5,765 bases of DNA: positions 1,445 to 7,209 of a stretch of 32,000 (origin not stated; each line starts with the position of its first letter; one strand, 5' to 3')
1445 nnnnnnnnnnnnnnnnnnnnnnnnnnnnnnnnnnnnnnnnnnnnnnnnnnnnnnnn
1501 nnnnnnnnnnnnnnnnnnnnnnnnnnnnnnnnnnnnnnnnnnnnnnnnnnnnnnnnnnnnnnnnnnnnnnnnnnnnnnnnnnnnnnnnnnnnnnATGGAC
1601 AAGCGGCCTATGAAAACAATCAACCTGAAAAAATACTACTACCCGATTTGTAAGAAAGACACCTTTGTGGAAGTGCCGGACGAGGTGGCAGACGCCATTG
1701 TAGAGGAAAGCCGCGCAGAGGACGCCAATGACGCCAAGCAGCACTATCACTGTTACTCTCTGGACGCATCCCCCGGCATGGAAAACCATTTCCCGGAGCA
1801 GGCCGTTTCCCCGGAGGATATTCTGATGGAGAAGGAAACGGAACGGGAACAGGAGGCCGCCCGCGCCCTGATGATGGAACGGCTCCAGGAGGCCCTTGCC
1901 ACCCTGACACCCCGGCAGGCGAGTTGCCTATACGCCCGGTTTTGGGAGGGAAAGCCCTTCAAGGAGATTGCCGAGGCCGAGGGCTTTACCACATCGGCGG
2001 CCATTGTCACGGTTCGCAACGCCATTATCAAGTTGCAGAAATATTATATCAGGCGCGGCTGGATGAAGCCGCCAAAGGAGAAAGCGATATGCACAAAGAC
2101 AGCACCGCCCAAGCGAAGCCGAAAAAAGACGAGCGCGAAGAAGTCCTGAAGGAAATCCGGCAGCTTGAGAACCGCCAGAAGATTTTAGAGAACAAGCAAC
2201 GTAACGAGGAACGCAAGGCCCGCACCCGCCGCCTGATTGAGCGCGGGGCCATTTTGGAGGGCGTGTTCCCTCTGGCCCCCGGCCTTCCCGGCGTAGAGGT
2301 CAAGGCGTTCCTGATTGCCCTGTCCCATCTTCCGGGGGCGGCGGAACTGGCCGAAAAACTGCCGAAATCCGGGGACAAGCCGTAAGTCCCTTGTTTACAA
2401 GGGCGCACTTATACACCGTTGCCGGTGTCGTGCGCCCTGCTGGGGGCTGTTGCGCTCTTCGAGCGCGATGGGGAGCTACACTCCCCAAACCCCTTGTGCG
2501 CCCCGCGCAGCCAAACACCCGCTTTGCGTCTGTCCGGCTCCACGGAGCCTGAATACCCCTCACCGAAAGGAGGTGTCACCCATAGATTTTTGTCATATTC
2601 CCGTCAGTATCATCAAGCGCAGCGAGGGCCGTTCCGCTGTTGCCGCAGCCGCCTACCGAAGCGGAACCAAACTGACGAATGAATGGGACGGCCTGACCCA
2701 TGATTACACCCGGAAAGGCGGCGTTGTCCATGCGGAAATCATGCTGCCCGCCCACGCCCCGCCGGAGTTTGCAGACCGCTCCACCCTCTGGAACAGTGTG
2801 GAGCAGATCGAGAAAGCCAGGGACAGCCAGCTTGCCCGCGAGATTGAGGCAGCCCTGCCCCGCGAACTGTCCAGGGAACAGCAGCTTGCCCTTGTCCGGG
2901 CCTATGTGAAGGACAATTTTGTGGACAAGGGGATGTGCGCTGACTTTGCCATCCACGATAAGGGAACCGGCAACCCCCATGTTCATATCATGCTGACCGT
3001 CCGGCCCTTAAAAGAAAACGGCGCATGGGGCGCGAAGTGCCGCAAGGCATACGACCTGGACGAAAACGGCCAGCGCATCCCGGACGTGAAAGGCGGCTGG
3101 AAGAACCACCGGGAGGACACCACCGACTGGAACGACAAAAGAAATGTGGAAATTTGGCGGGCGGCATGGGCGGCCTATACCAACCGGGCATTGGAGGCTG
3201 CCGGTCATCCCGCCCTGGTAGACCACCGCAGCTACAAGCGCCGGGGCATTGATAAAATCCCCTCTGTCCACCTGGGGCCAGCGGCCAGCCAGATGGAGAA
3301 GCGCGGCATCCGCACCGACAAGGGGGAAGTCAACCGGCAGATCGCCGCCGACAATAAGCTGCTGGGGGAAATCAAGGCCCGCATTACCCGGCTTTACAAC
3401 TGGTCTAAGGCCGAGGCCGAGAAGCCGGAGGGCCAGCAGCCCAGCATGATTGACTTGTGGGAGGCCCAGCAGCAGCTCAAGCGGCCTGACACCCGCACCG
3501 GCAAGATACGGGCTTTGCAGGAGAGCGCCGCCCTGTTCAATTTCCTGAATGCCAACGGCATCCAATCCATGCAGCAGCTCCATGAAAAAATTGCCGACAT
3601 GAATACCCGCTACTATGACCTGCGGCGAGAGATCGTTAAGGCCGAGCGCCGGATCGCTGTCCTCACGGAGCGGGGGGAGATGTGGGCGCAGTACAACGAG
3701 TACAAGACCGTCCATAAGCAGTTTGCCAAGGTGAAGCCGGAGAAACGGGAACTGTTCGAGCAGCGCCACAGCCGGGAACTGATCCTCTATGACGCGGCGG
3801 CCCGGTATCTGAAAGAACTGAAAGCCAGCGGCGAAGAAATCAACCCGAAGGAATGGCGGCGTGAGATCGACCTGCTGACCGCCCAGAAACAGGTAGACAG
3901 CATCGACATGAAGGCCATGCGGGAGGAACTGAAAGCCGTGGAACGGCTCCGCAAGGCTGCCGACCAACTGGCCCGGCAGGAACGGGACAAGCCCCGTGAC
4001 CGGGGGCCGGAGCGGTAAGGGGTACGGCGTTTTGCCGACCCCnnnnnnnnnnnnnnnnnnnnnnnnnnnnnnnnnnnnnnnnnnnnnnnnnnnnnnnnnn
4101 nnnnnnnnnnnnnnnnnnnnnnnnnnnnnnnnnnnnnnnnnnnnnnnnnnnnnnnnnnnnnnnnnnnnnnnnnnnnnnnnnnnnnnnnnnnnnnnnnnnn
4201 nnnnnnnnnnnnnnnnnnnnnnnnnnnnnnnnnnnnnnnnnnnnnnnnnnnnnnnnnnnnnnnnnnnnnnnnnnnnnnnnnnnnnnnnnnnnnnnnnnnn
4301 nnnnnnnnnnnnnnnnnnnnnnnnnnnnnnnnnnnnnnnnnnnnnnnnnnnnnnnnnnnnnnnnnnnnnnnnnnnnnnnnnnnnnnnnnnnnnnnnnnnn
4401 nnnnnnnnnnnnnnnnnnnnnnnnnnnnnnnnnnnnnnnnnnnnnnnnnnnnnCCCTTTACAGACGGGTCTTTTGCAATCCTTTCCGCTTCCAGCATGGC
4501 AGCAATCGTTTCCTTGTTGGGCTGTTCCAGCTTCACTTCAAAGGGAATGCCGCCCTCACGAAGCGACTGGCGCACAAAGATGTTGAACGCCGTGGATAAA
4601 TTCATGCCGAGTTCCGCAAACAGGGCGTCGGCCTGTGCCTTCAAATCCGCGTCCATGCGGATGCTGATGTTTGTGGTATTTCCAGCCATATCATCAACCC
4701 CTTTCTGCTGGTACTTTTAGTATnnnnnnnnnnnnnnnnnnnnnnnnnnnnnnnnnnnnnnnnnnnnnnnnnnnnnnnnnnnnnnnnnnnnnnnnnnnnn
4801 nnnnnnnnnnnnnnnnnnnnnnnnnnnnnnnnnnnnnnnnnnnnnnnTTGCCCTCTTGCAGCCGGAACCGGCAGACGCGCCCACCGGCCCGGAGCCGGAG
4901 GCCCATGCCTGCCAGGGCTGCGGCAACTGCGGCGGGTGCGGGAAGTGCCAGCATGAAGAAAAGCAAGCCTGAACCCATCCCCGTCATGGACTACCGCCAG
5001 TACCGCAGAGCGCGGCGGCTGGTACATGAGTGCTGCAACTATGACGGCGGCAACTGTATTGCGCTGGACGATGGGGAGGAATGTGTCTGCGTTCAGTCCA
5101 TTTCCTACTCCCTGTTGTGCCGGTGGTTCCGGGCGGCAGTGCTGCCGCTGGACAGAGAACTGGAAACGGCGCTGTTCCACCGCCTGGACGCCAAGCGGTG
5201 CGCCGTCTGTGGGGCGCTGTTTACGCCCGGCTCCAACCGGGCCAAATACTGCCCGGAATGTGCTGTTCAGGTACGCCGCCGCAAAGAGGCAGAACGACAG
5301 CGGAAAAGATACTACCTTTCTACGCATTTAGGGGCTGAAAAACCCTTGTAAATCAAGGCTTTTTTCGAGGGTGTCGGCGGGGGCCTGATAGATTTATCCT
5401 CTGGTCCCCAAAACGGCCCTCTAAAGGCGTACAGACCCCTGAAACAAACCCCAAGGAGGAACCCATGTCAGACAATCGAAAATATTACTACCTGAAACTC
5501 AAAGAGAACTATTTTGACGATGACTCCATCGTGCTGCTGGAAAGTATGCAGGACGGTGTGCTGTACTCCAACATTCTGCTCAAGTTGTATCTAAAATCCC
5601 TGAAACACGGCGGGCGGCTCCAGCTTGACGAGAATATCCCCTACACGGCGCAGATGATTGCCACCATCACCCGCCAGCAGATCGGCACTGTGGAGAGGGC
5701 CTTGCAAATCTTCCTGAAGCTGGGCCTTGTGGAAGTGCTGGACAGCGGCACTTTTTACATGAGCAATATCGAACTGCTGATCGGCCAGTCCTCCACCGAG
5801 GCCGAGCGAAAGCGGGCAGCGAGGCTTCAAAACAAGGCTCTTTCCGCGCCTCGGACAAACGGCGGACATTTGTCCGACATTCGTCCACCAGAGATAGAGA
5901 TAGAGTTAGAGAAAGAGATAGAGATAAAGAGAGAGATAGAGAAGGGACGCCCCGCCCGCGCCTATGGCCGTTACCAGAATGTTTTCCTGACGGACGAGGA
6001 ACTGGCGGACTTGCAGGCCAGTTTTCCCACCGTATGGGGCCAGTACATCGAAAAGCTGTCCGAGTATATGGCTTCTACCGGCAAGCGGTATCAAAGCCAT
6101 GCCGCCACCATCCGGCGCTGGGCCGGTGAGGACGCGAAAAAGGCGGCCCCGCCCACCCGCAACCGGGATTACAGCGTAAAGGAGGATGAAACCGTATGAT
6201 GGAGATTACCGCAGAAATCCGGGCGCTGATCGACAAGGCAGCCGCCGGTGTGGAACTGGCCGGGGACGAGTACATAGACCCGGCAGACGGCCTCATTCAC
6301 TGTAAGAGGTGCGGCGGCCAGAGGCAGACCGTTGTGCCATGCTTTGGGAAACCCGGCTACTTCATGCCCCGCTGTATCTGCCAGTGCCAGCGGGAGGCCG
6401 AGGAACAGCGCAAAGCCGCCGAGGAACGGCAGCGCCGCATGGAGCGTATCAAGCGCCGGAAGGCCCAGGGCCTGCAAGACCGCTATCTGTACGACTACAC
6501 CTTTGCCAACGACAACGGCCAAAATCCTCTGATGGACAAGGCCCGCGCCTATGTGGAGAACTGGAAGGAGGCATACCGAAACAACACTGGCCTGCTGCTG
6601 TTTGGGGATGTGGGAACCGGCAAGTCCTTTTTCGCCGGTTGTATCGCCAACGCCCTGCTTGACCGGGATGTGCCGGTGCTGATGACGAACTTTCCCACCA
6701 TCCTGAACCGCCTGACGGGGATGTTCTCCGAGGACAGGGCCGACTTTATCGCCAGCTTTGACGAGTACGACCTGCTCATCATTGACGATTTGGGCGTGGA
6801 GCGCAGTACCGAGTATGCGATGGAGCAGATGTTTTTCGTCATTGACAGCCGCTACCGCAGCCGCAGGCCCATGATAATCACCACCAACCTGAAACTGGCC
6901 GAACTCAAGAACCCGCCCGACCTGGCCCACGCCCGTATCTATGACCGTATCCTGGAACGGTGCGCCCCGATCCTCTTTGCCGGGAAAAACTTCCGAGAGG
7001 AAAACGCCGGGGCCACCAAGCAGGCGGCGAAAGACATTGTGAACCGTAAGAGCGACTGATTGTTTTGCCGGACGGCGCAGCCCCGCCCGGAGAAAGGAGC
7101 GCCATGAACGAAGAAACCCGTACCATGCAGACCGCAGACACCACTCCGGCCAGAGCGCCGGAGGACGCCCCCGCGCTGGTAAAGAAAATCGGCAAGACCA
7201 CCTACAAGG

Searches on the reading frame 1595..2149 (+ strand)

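Call 6: search_protein_families(library=pfam, proteins=[window:1595-2149:+], max_evalue=0.01)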
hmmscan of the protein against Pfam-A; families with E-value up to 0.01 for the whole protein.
window:1595-2149:+ (184 aa): 2 families
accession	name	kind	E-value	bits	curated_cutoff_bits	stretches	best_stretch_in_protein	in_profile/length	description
PF08281.18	Sigma70_r4_2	-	3e-08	33.6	25.7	1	95-135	2-42/54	Sigma-70, region 4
PF04545.22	Sigma70_r4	-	2.4e-07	30.6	24.1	1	100-134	1-35/50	Sigma-70, region 4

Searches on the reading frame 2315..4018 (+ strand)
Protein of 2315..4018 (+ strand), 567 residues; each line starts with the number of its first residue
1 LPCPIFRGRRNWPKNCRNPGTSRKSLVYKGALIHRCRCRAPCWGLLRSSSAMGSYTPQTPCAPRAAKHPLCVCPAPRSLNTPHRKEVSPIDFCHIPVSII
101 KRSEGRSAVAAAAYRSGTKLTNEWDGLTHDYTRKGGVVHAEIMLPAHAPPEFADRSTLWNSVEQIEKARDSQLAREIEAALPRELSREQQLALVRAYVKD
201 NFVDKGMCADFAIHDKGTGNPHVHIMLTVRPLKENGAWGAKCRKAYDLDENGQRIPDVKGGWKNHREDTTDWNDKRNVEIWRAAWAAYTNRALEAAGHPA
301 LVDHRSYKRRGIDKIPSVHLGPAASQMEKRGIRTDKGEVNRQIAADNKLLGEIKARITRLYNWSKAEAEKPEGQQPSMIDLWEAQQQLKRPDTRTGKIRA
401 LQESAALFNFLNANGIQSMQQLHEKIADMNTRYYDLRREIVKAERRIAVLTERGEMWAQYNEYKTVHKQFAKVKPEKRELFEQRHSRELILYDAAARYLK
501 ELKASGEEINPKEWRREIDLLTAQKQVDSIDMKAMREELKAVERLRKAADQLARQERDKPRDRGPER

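Call 6: search_protein_families(library=pfam, proteins=[window:2315-4018:+], max_evalue=0.01)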
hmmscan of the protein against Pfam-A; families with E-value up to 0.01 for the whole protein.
window:2315-4018:+ (567 aa): 1 family
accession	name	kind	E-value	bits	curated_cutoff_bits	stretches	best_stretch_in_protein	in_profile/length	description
PF03389.21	MobA_MobL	-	7e-97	324.1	26.7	1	106-330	1-224/224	MobA/MobL family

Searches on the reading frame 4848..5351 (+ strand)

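Call 6: search_protein_families(library=pfam, proteins=[window:4848-5351:+], max_evalue=0.01)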
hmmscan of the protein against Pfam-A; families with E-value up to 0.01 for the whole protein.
window:4848-5351:+ (167 aa): 3 families
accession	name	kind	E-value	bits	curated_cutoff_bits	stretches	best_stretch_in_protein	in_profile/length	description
PF14194.11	Cys_rich_VLP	-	5.4e-26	90.9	27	1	49-102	2-57/57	Cysteine-rich VLP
PF14149.11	YhfH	-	0.004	17.4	27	0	107-122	5-20/37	YhfH-like protein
PF18912.6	DZR_2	-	0.0094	16.2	27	0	116-144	8-33/56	Double zinc ribbon domain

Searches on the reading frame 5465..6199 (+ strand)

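Call 6: search_protein_families(library=pfam, proteins=[window:5465-6199:+], max_evalue=0.01)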
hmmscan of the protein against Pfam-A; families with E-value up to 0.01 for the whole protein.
window:5465-6199:+ (244 aa): 1 family
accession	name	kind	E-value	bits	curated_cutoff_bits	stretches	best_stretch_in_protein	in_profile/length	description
PF09681.16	Phage_rep_org_N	-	4.5e-31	107.8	23.3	1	9-124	1-118/121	N-terminal phage replisome organiser (Phage_rep_org_N)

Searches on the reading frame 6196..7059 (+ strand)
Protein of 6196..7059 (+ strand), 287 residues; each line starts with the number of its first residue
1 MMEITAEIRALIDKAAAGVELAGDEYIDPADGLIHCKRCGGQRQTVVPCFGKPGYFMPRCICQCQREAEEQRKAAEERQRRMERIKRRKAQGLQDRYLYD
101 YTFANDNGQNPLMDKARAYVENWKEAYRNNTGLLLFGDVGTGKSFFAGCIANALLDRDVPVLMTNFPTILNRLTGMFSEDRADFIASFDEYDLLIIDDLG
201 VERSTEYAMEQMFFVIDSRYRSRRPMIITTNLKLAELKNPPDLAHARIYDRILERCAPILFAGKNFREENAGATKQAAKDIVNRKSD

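Call 6: search_protein_families(library=pfam, proteins=[window:6196-7059:+], max_evalue=0.01)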
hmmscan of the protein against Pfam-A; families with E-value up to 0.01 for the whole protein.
window:6196-7059:+ (287 aa): 6 families
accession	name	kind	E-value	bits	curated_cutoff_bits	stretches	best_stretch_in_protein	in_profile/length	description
PF01695.23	IstB_IS21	-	2e-13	50.8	24.1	1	76-269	43-233/238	IstB-like ATP binding protein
PF00004.35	AAA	-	1e-05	26.4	21.2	1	133-232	1-110/131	ATPase family associated with various cellular activities (AAA)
PF00308.24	Bac_DnaA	-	2.4e-05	25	23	1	94-238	2-145/162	Bacterial DnaA ATPAse domain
PF00910.28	RNA_helicase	-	0.0018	19.1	21.5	1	134-226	2-84/105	RNA helicase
PF16796.11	Microtub_bd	-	0.0065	16.8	27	0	59-145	23-106/155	Microtubule binding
PF00158.32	Sigma54_activat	-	0.0088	16.2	20.2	0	116-172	8-64/168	Sigma-54 interaction domain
